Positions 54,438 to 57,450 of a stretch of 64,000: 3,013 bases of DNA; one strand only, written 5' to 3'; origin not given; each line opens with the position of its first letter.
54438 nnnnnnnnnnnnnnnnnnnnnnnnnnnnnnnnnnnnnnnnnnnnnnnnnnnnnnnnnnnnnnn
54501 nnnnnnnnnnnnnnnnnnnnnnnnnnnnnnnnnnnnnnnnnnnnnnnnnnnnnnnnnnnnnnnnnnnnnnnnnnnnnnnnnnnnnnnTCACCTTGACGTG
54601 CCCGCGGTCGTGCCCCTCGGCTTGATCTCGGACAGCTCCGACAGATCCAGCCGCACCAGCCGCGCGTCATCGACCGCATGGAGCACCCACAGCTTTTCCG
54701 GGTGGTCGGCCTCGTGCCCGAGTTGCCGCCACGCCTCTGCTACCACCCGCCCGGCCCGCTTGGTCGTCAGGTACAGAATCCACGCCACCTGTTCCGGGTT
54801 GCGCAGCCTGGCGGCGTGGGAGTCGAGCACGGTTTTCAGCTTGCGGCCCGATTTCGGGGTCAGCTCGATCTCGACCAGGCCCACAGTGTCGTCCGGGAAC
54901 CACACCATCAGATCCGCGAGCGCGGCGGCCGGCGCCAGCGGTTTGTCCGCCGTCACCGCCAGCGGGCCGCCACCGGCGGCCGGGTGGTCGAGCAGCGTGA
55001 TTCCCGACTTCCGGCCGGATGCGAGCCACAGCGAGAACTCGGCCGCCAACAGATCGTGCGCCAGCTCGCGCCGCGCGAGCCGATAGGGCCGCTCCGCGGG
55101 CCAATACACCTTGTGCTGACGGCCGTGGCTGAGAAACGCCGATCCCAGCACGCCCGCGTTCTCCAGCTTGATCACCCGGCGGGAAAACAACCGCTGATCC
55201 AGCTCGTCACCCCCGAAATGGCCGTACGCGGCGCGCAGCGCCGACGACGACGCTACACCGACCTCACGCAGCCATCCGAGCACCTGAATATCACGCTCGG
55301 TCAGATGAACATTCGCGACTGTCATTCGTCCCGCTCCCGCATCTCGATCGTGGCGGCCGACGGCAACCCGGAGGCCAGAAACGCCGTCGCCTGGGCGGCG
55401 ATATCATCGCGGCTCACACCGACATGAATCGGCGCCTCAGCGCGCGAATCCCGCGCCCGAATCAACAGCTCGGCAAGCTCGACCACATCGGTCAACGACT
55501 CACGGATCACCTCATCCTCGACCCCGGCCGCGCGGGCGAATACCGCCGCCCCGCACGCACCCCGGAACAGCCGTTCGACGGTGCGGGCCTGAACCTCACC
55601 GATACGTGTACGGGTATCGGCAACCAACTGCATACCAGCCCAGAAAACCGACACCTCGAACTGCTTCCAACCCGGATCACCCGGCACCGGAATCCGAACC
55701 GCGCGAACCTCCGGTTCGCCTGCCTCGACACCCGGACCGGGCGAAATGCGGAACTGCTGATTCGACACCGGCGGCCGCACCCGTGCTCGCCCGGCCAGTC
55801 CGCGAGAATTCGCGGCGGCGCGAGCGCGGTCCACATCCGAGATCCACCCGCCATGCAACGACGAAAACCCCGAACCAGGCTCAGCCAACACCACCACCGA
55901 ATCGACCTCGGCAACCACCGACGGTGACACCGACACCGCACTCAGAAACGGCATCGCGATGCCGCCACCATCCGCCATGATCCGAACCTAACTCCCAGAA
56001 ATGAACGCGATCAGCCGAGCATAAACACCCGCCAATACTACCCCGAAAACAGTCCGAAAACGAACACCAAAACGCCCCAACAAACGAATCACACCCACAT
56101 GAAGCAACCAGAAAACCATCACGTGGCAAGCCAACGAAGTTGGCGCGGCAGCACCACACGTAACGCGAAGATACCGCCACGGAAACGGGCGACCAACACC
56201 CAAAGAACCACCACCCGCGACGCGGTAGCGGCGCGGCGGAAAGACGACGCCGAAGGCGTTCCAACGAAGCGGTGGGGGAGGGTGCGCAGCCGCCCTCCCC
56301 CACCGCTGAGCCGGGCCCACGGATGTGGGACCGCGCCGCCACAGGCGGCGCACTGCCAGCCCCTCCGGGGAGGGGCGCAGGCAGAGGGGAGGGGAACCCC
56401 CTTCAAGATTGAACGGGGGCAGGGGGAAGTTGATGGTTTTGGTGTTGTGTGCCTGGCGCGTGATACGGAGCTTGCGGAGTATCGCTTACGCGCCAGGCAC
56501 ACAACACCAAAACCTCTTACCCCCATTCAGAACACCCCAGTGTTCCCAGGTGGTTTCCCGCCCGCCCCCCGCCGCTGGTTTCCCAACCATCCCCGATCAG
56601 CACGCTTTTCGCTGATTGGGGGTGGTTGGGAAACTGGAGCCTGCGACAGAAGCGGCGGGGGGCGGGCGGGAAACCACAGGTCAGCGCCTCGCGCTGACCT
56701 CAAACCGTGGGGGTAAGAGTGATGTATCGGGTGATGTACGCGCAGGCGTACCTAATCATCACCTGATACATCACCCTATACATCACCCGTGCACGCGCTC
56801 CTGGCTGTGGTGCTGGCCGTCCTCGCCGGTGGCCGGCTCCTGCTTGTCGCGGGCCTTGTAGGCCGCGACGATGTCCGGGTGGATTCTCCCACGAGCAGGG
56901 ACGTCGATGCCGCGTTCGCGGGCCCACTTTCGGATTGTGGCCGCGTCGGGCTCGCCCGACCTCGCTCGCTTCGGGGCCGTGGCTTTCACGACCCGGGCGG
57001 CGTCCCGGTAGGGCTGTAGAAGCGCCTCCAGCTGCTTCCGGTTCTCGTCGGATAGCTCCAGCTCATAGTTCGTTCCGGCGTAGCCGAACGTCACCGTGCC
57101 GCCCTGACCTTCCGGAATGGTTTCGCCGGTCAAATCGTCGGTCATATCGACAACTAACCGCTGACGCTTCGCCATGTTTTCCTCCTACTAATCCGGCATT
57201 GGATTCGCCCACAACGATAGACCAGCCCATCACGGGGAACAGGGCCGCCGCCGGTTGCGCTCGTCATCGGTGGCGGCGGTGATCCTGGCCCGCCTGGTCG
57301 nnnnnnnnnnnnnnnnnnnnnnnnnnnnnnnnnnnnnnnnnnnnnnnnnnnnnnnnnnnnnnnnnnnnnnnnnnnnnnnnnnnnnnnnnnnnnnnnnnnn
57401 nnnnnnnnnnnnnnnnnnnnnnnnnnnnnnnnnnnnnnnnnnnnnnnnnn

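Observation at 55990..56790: Origin-like region: stacked perfect inverted repeats plus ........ iterons abutting lsr2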

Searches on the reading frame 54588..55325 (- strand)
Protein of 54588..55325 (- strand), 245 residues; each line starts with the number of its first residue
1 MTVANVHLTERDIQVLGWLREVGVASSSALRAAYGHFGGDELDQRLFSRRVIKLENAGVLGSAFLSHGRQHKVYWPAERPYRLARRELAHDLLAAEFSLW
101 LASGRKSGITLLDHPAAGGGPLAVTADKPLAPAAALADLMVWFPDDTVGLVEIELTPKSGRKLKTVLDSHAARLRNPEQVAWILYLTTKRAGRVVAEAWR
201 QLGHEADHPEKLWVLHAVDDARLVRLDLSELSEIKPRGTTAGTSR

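Call 18: search_protein_families(library=pfam, proteins=[window:54588-55325:-], max_evalue=0.01)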
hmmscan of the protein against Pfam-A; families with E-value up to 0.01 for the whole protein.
window:54588-55325:- (245 aa): 0 families

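Call 48: search_protein_families(library=ncbifam, proteins=[window:54588-55325:-], max_evalue=0.01)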
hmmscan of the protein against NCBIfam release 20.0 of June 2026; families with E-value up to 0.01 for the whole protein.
window:54588-55325:- (245 aa): 0 families

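Call 49: find_homologous_proteins(query=window:54588-55325:-, max_evalue=0.001)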
Query window:54588-55325:- (245 aa): 15 proteins with E <= 0.001 among 8000 candidates.
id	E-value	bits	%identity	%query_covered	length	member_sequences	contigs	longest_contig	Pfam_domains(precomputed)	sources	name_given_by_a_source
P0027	5.0e-150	516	96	99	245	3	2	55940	-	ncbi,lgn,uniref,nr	ncbi:hypothetical protein IU414_27190 [Nocardia farcinica]|uniref:hypothetical protein n=1 Tax=Nocar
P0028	5.4e-91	322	67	93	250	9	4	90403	-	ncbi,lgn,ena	-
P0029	1.4e-90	321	68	92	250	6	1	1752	-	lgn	-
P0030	2.2e-90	320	67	94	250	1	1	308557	-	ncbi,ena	-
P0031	4.5e-90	319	66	93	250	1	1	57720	-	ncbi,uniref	ncbi:hypothetical protein ACFWPH_33315 [Nocardia sp. NPDC058499]|uniref:hypothetical protein n=1 Tax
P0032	7.2e-89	315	64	93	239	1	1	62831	-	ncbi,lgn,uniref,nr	ncbi:hypothetical protein [Nocardia sp. alder85J]|uniref:hypothetical protein n=1 Tax=Nocardia sp. a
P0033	2.4e-87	310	63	94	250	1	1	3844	-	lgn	-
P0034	2.6e-87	310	67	90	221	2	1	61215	-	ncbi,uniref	ncbi:hypothetical protein [Nocardia sp. NBC_01388]|uniref:hypothetical protein n=1 Tax=Nocardia sp. 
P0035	7.4e-87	309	64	94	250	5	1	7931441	-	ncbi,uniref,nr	ncbi:hypothetical protein [Nocardia yunnanensis]|uniref:hypothetical protein n=1 Tax=Nocardia yunnan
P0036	2.8e-86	307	65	91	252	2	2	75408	-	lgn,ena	-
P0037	5.5e-86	306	63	95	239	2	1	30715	-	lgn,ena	-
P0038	3.4e-85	303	63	94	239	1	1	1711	-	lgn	-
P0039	4.1e-82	293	61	93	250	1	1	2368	-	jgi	jgi:hypothetical protein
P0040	1.2e-81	292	61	94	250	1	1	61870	-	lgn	-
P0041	1.1e-39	154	44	74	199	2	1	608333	-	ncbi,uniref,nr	ncbi:hypothetical protein KO481_16900 [Nocardia sp. NEAU-G5]|uniref:Restriction endonuclease domain-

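Call 56: predict_structure(alignment_id=A3)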
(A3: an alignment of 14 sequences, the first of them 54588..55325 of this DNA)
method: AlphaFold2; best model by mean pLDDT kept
length: 245 residues; sequences in the alignment: 14
mean_pLDDT: 76.0   pTM: 0.69
mean pLDDT of the five models: 76.0, 74.3, 67.9, 64.9, 62.6
residues with pLDDT >= 90: 55; 70-90: 129; 50-70: 27; < 50: 34
segments of 3 or more residues with pLDDT < 50: 105-122, 125-135, 242-245
pLDDT, mean of each block of 10 residues (from residue 1): 87 87 82 82 90 94 74 85 64 74 48 36 43 50 73 86 90 80 89 94 91 88 78 77 40
secondary structure, 60 per line:
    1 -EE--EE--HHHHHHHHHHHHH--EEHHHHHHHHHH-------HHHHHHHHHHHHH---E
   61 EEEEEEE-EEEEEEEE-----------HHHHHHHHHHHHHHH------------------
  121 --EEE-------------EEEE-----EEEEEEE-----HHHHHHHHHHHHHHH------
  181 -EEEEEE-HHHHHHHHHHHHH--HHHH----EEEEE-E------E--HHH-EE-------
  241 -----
elements in order: H10-22 H27-36 H44-56 E60-67 E69-76 H88-102 E123-125 E139-142 E148-154 H160-174 E182-187 H189-201 H204-207 E212-216

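Call 72: search_protein_families(library=pfam, alignment_id=A3, max_evalue=10)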
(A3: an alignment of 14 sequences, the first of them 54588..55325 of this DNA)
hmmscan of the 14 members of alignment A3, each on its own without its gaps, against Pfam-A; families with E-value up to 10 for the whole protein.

A. member 1, window:54588-55325:- (245 aa): 0 families

B. families by the number of members that match (of 14 scanned): 7 families
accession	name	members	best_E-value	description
PF13814.12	Replic_Relax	10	0.00063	Replication-relaxation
PF22552.1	TY-Chap3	1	0.075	T3SS (YopN, CesT) and YbjN peptide-binding chaperone 3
PF19565.4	DUF6087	1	0.12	Family of unknown function (DUF6087)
PF04182.18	B-block_TFIIIC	1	0.13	B-block binding subunit of TFIIIC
PF17691.6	Croc_4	1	0.14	Contingent replication of cDNA 4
PF12802.13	MarR_2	1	0.21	MarR family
PF21906.2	NrtR_WHD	1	0.23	NrtR DNA-binding winged helix domain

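Call 86: search_protein_representatives(alignment_id=A3)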
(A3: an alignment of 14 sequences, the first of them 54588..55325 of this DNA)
Query: 14 sequences, 239 profile positions. Proteins with E-value up to 0.001 (for the whole library): 37; up to 1e-10: 5; up to 1e-30: 2. The best 37 are listed.
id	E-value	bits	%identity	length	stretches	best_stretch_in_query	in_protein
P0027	2.4e-111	387.3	-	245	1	7-238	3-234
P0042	4.3e-82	291.5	-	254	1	9-233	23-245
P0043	1.8e-26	109.5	-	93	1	4-73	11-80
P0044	5.3e-11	58.8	-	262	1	3-205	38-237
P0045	5.4e-11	58.8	-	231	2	8-104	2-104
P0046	1.2e-10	57.7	-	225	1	10-193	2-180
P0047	1.5e-10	57.3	-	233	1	12-204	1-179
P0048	1.8e-10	57.1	-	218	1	11-204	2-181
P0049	3.7e-10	56.1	-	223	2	7-66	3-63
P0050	6.8e-09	51.9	-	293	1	8-206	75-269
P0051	1.7e-08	50.6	-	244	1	10-197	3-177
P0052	1.1e-07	48.0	-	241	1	11-204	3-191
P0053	1.3e-06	44.4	-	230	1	10-204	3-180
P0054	1.3e-06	44.4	-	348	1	10-223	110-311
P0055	3.5e-06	43.0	-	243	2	128-202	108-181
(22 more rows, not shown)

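Call 87: search_protein_families(library=pfam, proteins=[P0044, P0045, P0046, P0047, P0048, P0050, P0051, P0052, P0053, P0054], max_evalue=0.01)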
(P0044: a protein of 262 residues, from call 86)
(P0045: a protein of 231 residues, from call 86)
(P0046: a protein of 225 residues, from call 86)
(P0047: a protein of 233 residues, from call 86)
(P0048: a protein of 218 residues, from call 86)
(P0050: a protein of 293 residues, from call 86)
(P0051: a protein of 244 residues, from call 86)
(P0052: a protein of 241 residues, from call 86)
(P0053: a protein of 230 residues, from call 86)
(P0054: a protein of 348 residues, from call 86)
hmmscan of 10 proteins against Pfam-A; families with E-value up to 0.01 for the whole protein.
P0044 (262 aa): 0 families

P0045 (231 aa): 0 families

P0046 (225 aa): 0 families

P0047 (233 aa): 0 families

P0048 (218 aa): 0 families

P0050 (293 aa): 0 families

P0051 (244 aa): 0 families

P0052 (241 aa): 0 families

P0053 (230 aa): 0 families

P0054 (348 aa): 0 families

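Call 107: find_encoding_contigs(protein=P0041, flank=6000, max_places=1)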
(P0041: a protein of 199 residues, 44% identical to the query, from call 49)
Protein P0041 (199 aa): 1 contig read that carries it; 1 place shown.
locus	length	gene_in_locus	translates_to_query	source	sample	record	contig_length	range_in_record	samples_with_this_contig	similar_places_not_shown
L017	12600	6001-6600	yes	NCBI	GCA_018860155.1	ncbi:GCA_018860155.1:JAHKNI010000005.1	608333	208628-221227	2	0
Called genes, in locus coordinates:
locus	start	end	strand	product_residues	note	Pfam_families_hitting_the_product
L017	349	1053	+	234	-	-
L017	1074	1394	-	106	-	PF03033:Glyco_transf_28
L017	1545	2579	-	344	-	PF18007:Rv3651-like_N, PF08447:PAS_3 (faint), PF21043:Rv3651-like_C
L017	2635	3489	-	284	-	PF00106:adh_short, PF08659:KR, PF13561:adh_short_C2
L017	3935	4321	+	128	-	PF11774:Lsr2, PF23359:Lsr2_DNA-bd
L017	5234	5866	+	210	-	-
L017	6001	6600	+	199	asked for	-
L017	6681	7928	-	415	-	-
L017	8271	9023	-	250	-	-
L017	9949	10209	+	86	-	-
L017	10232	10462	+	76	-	-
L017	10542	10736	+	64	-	-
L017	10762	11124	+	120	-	-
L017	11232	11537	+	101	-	-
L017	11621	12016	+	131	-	PF20213:DUF6573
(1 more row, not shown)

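Call 113: search_solved_structures(query=A6, max_evalue=1)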
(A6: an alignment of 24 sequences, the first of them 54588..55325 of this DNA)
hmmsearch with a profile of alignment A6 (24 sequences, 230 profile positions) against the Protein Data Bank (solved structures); distinct sequences matched with E-value up to 1: 1.
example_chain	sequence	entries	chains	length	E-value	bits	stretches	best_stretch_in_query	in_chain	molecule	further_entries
3f4m_A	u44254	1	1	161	0.57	13.1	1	132-163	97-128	Tumor necrosis factor, alpha-induced protein 8-like protein 2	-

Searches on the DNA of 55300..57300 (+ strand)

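Call 7: search_dna_similar(query=window:55300-57300:+, collection=plasmids, mode=near)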
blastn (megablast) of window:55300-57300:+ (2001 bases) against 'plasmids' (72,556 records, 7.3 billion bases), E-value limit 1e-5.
Records with a match: 1; places in all: 1; records where one place covers at least 80% of the query: 0.
Best place of each record, by identity: 60-80% 1.
By first word of the organism name: Nocardia 1.
By predicted mobility (MOB-suite, as given by PLSDB): non-mobilizable 1.
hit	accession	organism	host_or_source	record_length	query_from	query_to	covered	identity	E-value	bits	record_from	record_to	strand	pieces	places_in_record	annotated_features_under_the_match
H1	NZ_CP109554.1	Nocardia sp. NBC_01388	-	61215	34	1157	56%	71.4%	6e-53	217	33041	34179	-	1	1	hypothetical protein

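Call 8: search_dna_similar(query=window:55300-57300:+, collection=phages, mode=near)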
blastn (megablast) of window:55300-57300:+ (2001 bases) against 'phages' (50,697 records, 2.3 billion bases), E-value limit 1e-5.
No match.

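Call 9: get_annotated_region(hit=H1, flank=6000)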
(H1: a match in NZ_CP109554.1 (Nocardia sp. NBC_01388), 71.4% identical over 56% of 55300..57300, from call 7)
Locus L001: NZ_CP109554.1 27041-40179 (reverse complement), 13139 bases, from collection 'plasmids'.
description: Nocardia sp. NBC_01388 plasmid unnamed1, complete sequence
organism: Nocardia sp. NBC_01388 (NCBI taxid 2903596)
taxonomy: Bacteria; Actinomycetota; Actinomycetes; Mycobacteriales; Nocardiaceae; Nocardia; Nocardia sp. NBC 01388
host: -; source: -; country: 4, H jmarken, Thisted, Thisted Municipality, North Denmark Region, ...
typing (MOB-suite, as given by PLSDB): non-mobilizable
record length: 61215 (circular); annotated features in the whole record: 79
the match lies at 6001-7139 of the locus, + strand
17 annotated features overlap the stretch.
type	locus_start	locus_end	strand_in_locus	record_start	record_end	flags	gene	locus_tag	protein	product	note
CDS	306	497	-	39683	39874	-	-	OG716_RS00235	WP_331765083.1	hypothetical protein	-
CDS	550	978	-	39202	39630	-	-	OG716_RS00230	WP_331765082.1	hypothetical protein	-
CDS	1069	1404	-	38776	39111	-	-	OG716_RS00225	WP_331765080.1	hypothetical protein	-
CDS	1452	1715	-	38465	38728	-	-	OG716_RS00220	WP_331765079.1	hypothetical protein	-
CDS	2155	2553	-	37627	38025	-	-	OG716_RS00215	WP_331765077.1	DUF6573 family protein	-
CDS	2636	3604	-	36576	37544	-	-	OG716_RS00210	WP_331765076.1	DUF4192 family protein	-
CDS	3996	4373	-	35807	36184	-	ssb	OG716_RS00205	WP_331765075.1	single-stranded DNA-binding protein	GO:0006310 - DNA recombination [Evidence IEA]; GO:0006281 - DNA repair [Evidence IEA]; GO:0006260 - DNA replication ...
CDS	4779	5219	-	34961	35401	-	-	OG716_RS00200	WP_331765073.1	hypothetical protein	-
CDS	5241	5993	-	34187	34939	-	-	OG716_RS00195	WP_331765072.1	hypothetical protein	-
CDS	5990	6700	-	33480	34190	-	-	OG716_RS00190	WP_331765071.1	hypothetical protein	-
CDS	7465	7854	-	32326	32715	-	-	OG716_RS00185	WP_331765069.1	histone-like nucleoid-structuring protein Lsr2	-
CDS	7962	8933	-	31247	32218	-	-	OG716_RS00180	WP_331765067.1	hypothetical protein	-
CDS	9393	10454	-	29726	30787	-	-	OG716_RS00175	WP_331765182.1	hypothetical protein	-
CDS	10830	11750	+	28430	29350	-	-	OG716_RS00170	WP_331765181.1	ParA family protein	-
CDS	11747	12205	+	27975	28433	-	-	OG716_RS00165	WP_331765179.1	hypothetical protein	-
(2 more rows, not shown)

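Call 12: search_dna_similar(query=window:55980-56790:+, collection=plasmids, mode=distant, max_rows=40)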
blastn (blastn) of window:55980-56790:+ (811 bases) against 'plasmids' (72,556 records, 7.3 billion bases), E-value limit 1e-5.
Records with a match: 2; places in all: 3; records where one place covers at least 80% of the query: 0.
Best place of each record, by identity: 60-80% 2.
By first word of the organism name: Nocardia 2.
By predicted mobility (MOB-suite, as given by PLSDB): non-mobilizable 2.
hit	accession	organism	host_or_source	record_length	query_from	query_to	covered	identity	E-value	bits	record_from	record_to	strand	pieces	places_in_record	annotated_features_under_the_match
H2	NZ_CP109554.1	Nocardia sp. NBC_01388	-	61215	145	728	72%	72.3%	5e-66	260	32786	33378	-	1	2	none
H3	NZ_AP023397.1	Nocardia wallacei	Homo sapiens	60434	229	721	42%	77.7%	2e-39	249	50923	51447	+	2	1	none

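Call 14: get_annotated_region(hit=H3, flank=7000)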
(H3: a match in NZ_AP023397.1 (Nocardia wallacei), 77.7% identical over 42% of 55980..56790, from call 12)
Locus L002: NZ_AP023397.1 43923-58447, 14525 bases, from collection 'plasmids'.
description: Nocardia wallacei strain FMUON74 plasmid pFMUON74, complete sequence
organism: Nocardia wallacei (NCBI taxid 480035)
taxonomy: Bacteria; Actinomycetota; Actinomycetes; Mycobacteriales; Nocardiaceae; Nocardia; Nocardia wallacei
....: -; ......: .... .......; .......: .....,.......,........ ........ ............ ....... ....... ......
typing (MOB-suite, as given by PLSDB): non-mobilizable
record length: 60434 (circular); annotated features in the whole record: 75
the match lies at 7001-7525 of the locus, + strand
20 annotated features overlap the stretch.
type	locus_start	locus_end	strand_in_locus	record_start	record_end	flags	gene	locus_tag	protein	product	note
CDS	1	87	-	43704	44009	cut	-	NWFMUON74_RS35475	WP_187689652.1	hypothetical protein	-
CDS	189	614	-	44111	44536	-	-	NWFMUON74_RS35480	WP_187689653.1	DUF6884 domain-containing protein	-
CDS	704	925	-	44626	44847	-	-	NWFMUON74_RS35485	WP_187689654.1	hypothetical protein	-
CDS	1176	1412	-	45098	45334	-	-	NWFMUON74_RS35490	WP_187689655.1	hypothetical protein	-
CDS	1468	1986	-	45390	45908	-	-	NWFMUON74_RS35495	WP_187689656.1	hypothetical protein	-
CDS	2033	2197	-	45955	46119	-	-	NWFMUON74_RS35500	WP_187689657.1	hypothetical protein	-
CDS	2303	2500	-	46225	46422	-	-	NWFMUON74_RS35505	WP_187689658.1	hypothetical protein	-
CDS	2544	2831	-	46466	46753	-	-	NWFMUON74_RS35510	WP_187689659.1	hypothetical protein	-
CDS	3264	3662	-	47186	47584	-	-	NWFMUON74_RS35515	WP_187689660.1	DUF6573 family protein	-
CDS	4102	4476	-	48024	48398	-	ssb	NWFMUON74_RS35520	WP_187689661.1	single-stranded DNA-binding protein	GO:0006310 - DNA recombination [Evidence IEA]; GO:0006281 - DNA repair [Evidence IEA]; GO:0006260 - DNA replication ...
CDS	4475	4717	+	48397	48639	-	-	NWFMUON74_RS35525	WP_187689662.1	hypothetical protein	-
CDS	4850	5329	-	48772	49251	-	-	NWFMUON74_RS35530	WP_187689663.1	hypothetical protein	-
CDS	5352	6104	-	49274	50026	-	-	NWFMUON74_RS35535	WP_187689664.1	hypothetical protein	-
CDS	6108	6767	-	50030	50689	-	-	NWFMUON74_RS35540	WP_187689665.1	hypothetical protein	-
CDS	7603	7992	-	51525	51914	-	-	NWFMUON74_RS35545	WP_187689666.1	Lsr2 family protein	-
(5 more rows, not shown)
